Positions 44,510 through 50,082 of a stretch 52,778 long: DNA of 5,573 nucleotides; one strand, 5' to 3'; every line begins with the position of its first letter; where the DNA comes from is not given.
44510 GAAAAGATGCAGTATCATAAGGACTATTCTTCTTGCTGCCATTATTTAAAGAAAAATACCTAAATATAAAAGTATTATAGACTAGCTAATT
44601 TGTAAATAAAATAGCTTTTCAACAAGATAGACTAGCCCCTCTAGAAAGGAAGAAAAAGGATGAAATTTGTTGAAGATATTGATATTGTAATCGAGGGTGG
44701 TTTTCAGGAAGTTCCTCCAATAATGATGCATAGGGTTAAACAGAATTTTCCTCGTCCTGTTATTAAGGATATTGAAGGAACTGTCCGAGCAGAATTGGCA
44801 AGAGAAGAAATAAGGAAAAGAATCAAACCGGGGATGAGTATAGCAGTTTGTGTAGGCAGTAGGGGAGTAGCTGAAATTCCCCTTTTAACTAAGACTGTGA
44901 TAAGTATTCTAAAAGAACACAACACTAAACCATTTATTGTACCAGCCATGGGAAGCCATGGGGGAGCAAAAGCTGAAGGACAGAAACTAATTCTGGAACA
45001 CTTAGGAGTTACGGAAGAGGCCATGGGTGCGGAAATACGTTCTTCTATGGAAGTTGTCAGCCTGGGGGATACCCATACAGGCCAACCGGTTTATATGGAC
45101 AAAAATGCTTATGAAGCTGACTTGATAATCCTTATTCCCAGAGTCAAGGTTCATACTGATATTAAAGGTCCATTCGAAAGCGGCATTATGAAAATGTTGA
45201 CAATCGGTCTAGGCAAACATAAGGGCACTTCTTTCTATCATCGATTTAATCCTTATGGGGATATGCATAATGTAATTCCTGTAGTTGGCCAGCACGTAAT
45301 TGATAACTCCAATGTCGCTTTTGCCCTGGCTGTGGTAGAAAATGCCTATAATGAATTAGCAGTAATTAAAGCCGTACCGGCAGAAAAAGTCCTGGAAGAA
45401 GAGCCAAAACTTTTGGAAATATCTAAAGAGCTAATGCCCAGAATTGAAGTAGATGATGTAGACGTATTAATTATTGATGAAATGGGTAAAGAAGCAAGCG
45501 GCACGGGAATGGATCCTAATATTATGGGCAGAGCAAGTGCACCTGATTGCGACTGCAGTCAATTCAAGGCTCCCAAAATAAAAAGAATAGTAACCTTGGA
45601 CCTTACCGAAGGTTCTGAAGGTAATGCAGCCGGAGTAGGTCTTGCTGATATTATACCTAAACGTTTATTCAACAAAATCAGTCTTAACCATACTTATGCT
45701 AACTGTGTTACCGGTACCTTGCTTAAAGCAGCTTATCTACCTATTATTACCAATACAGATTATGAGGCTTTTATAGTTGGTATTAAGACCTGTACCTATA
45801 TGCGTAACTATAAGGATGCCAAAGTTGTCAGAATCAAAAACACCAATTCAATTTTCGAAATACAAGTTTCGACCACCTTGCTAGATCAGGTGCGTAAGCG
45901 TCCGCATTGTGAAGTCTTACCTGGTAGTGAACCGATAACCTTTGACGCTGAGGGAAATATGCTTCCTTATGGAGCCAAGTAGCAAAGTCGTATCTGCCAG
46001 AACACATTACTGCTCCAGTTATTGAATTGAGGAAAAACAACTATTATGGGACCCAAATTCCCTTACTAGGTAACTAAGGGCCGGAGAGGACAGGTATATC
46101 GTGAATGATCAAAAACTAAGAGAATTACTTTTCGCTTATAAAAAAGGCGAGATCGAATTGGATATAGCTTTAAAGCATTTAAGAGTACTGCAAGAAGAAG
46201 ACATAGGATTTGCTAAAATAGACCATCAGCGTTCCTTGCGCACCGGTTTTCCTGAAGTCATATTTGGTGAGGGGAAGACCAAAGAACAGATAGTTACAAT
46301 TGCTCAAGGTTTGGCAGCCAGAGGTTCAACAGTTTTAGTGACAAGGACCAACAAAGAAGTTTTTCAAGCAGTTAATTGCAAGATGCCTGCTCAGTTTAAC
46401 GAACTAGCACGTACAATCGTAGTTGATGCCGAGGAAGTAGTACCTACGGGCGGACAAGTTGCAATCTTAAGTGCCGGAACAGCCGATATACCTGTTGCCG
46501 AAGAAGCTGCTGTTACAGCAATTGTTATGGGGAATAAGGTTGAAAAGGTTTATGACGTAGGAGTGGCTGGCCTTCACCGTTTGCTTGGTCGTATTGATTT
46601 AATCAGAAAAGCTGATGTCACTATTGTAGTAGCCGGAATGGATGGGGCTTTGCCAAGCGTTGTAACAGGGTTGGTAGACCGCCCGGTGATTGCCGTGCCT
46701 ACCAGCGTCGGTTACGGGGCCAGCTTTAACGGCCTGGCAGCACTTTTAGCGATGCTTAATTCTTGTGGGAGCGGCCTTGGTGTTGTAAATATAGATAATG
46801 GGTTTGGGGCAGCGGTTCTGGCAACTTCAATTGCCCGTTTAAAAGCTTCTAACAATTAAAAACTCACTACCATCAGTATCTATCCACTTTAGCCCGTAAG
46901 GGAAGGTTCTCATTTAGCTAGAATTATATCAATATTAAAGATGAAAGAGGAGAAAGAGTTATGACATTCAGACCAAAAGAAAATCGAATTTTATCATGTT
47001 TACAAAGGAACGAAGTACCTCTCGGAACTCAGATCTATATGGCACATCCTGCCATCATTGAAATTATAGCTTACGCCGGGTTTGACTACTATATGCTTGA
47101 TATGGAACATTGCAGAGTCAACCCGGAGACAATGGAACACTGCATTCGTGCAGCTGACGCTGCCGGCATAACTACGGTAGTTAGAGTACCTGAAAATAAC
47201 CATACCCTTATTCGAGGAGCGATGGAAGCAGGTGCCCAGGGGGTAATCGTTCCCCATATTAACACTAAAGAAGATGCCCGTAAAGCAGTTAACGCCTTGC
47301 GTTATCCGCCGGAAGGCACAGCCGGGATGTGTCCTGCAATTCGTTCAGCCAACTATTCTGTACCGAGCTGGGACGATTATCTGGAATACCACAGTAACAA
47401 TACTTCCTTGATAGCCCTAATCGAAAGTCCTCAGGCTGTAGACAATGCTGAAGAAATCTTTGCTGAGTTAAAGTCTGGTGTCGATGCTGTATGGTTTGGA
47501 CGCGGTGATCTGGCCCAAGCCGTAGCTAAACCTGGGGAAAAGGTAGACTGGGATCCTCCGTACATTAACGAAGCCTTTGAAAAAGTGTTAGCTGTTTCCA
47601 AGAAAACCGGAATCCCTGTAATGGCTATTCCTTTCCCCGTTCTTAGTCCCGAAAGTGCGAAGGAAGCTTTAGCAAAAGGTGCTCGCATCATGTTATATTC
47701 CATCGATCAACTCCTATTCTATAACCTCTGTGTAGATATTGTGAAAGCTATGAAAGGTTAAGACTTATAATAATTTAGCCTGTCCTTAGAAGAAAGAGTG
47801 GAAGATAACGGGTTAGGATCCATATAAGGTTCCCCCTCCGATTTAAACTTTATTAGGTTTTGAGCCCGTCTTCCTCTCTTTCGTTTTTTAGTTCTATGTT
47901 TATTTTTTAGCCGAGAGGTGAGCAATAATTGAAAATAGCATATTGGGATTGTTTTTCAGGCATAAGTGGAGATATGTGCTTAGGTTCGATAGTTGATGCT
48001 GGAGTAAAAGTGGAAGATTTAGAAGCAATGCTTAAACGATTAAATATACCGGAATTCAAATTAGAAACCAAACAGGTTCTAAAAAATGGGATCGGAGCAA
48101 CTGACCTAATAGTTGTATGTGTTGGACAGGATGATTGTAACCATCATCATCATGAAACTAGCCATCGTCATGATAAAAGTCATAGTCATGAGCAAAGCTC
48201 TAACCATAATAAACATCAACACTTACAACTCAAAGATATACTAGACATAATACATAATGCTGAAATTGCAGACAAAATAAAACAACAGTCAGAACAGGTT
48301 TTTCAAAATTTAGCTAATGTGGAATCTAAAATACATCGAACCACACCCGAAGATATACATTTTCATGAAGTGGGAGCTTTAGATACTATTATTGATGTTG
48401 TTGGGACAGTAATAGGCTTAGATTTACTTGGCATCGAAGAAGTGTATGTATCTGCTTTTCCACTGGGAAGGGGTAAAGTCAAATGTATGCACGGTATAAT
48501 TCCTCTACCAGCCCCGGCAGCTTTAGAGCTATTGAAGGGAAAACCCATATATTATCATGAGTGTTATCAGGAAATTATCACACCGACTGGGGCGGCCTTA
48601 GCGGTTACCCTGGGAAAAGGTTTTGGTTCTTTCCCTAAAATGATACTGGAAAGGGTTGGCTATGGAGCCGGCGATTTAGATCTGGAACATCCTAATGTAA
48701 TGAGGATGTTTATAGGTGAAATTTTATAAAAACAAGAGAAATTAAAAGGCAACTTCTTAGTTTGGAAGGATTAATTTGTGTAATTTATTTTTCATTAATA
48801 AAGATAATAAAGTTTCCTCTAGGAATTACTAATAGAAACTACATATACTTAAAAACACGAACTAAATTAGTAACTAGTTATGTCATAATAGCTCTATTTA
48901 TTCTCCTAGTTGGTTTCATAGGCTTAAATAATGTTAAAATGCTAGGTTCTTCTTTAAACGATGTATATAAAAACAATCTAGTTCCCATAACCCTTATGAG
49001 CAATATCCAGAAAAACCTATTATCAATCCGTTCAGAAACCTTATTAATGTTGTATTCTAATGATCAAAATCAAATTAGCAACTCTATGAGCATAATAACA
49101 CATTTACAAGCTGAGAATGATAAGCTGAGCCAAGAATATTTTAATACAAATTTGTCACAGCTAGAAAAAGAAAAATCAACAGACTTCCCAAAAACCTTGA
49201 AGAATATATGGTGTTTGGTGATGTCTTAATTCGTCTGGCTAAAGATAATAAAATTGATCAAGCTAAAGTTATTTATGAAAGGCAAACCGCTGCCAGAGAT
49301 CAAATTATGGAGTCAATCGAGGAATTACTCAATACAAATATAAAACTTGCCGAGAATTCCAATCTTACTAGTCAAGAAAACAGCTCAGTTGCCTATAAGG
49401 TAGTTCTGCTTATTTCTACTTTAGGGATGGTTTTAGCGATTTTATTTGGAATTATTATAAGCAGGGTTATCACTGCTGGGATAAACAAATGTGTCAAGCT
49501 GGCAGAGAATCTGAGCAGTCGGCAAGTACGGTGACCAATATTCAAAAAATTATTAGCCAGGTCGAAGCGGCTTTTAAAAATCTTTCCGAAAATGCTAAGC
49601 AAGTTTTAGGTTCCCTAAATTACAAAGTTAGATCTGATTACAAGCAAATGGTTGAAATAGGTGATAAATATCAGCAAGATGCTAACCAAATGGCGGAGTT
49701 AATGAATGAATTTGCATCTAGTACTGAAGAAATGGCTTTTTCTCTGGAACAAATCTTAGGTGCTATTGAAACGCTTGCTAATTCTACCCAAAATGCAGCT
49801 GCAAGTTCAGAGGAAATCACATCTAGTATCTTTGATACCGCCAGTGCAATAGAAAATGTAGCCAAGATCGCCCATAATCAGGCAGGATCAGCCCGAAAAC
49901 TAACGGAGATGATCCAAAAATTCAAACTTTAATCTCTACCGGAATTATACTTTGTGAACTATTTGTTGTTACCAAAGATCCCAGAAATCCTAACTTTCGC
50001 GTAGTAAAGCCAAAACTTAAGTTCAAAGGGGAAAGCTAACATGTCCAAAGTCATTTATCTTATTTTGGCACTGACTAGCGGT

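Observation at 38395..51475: Nickel-pincer (Lar) cofactor genes embedded in a TRAP/aldolase/GntR locus around a divergent LarA-like enzyme: a candidate undescribed hydroxyacid pathway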

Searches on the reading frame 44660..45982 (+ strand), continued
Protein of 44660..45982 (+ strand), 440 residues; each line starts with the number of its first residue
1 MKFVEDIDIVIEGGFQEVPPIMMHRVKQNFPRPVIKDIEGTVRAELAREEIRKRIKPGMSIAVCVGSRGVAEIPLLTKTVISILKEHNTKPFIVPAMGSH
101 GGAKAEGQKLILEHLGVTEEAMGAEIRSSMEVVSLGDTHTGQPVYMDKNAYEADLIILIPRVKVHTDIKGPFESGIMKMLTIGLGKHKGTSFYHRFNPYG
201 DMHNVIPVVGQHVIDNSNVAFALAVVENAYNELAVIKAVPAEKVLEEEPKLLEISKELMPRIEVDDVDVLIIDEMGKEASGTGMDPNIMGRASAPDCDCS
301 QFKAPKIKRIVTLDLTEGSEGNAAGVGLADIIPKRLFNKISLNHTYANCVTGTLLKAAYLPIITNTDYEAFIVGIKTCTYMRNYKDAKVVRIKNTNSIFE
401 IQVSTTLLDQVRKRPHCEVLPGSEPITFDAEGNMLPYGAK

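Call 60: search_protein_families(library=pfam, proteins=[L026:7379-8665:+, L026:5367-7154:+, L066:13447-14274:-, L075:3993-4778:+, L017:5781-6818:+], max_evalue=0.001)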
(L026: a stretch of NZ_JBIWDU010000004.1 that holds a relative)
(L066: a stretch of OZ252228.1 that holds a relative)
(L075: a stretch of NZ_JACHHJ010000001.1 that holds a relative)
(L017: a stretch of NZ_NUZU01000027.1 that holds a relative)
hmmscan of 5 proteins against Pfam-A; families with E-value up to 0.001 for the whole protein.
L026:7379-8665:+ (428 aa): 2 families
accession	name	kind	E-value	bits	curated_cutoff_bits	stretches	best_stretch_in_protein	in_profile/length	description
PF07005.16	SBD_N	-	8e-71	238.9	25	1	3-229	1-230/230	Sugar-binding N-terminal domain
PF17042.10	NBD_C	-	1.7e-35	123.5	28.3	1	251-420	1-168/168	Nucleotide-binding C-terminal domain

L026:5367-7154:+ (595 aa): 8 families
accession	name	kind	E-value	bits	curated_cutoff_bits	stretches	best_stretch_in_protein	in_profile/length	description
PF06506.16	PrpR_N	-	4.3e-57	192.8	29.1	1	29-191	3-165/167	Propionate catabolism activator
PF14532.12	Sigma54_activ_2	-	4.7e-23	82.4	25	1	315-460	2-138/138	Sigma-54 interaction domain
PF25601.1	AAA_lid_14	-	5.9e-18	64.9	27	1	461-544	1-84/87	AAA+ ATPase lid domain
PF00158.32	Sigma54_activat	-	2.7e-16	60.1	20.2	1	313-456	1-168/168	Sigma-54 interaction domain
PF02954.25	HTH_8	-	1.8e-15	56.8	22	1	555-594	1-40/42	Bacterial regulatory protein, Fis family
PF13384.12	HTH_23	-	0.00021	21.5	24.6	0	563-591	10-36/50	Homeodomain-like domain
PF05225.22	HTH_psq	-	0.00058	20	20.4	0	567-592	12-36/45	helix-turn-helix, Psq domain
PF04545.22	Sigma70_r4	-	0.00064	19.6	24.1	0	555-588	4-36/50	Sigma-70, region 4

L066:13447-14274:- (275 aa): 1 family
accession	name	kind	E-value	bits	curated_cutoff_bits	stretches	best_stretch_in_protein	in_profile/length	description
PF03328.21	HpcH_HpaI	-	6.9e-46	156.7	25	1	37-260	3-219/221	HpcH/HpaI aldolase/citrate lyase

L075:3993-4778:+ (261 aa): 1 family
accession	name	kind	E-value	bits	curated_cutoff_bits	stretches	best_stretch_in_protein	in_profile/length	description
PF03328.21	HpcH_HpaI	-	2.1e-34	119.2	25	1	25-222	2-185/221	HpcH/HpaI aldolase/citrate lyase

L017:5781-6818:+ (345 aa): 3 families
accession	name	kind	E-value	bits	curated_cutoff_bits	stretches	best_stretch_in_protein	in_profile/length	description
PF02826.25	2-Hacid_dh_C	-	5.9e-62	208.6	25.1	1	113-289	1-178/178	D-isomer specific 2-hydroxyacid dehydrogenase, NAD binding domain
PF00389.36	2-Hacid_dh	-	1.5e-23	83.4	24.6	1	23-322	17-134/134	D-isomer specific 2-hydroxyacid dehydrogenase, catalytic domain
PF07991.19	KARI_N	-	0.00077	19.5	20.6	0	147-213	3-71/165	Acetohydroxy acid isomeroreductase, NADPH-binding domain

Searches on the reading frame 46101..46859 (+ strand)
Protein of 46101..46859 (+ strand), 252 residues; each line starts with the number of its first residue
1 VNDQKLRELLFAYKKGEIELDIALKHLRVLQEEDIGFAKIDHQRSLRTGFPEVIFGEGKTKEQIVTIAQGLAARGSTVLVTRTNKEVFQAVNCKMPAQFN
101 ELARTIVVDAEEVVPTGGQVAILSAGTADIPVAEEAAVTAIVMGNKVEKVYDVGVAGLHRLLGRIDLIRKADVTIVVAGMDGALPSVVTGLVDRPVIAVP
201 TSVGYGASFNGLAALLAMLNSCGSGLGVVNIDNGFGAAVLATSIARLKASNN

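Call 3: search_protein_families(library=pfam, proteins=[window:46101-46859:+])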
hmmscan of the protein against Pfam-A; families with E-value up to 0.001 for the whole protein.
window:46101-46859:+ (252 aa): 1 family
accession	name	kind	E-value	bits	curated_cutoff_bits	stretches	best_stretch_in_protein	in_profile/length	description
PF00731.26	AIRC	-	1.1e-13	51.5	30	1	119-249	1-131/148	AIR carboxylase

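Call 7: search_protein_families(library=ncbifam, proteins=[window:46101-46859:+], max_evalue=0.01)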
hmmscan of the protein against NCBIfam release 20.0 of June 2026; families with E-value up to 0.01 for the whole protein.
window:46101-46859:+ (252 aa): 2 families
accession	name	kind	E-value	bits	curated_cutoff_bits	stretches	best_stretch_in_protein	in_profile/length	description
NF033503.1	LarB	equivalog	8.8e-87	290.2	175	1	40-246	1-208/209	nickel pincer cofactor biosynthesis protein LarB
TIGR01162.1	purE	equivalog_domain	2.3e-06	27.2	149.6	1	126-245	7-126/156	5-(carboxyamino)imidazole ribonucleotide mutase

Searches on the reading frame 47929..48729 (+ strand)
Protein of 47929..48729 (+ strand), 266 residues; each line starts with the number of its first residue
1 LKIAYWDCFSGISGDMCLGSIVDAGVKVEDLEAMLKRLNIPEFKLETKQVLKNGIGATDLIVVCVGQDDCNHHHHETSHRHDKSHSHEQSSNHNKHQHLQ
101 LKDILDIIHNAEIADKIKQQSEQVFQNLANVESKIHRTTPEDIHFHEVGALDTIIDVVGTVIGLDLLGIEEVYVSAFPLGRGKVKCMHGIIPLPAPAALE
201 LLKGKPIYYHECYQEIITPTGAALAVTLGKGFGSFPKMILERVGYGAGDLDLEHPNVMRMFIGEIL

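Call 3: search_protein_families(library=pfam, proteins=[window:47929-48729:+])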
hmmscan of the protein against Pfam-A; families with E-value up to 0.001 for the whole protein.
window:47929-48729:+ (266 aa): 1 family
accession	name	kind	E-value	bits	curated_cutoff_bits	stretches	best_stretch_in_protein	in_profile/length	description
PF01969.22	Ni_insertion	-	1e-83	282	22.1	1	4-262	1-234/375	Nickel insertion protein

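Call 7: search_protein_families(library=ncbifam, proteins=[window:47929-48729:+], max_evalue=0.01)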
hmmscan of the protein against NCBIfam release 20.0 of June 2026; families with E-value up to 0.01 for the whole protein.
window:47929-48729:+ (266 aa): 1 family
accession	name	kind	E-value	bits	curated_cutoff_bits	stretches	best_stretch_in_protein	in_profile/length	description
TIGR00299.2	nickel_LarC1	equivalog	1e-60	204.2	90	1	100-262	2-165/165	nickel pincer cofactor biosynthesis protein LarC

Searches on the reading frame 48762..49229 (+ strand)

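Call 60: search_protein_families(library=pfam, proteins=[window:48762-49229:+], max_evalue=0.001)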
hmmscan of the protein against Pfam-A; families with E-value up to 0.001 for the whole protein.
window:48762-49229:+ (155 aa): 2 families
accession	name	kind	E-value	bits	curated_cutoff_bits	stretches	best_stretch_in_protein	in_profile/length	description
PF12729.13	4HB_MCP_1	-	1.2e-22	80.8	27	1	30-147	2-119/181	Four helix bundle sensory module for signal transduction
PF02203.21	TarH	-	3e-05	24.4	25.2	1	31-92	6-67/177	Tar ligand binding domain homologue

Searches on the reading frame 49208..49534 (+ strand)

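Call 60: search_protein_families(library=pfam, proteins=[window:49208-49534:+], max_evalue=0.001)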
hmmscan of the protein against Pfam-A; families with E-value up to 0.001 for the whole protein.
window:49208-49534:+ (108 aa): 1 family
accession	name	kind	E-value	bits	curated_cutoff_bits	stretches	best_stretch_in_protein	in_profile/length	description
PF12729.13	4HB_MCP_1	-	1.5e-05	25.1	27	1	7-57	128-179/181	Four helix bundle sensory module for signal transduction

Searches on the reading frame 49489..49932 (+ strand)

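Call 60: search_protein_families(library=pfam, proteins=[window:49489-49932:+], max_evalue=0.001)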
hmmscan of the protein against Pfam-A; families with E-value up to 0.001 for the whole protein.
window:49489-49932:+ (147 aa): 3 families
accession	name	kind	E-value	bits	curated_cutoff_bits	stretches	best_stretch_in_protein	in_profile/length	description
PF20155.4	TMP_3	-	1e-06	29.1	41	1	23-115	4-95/192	Tape measure protein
PF00015.26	MCPsignal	-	5.7e-05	23.5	34.6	1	7-98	83-170/172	Methyl-accepting chemotaxis protein (MCP) signalling domain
PF10145.14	PhageMin_Tail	-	0.00026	21.4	33.2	0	29-144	54-179/201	Phage-related minor tail protein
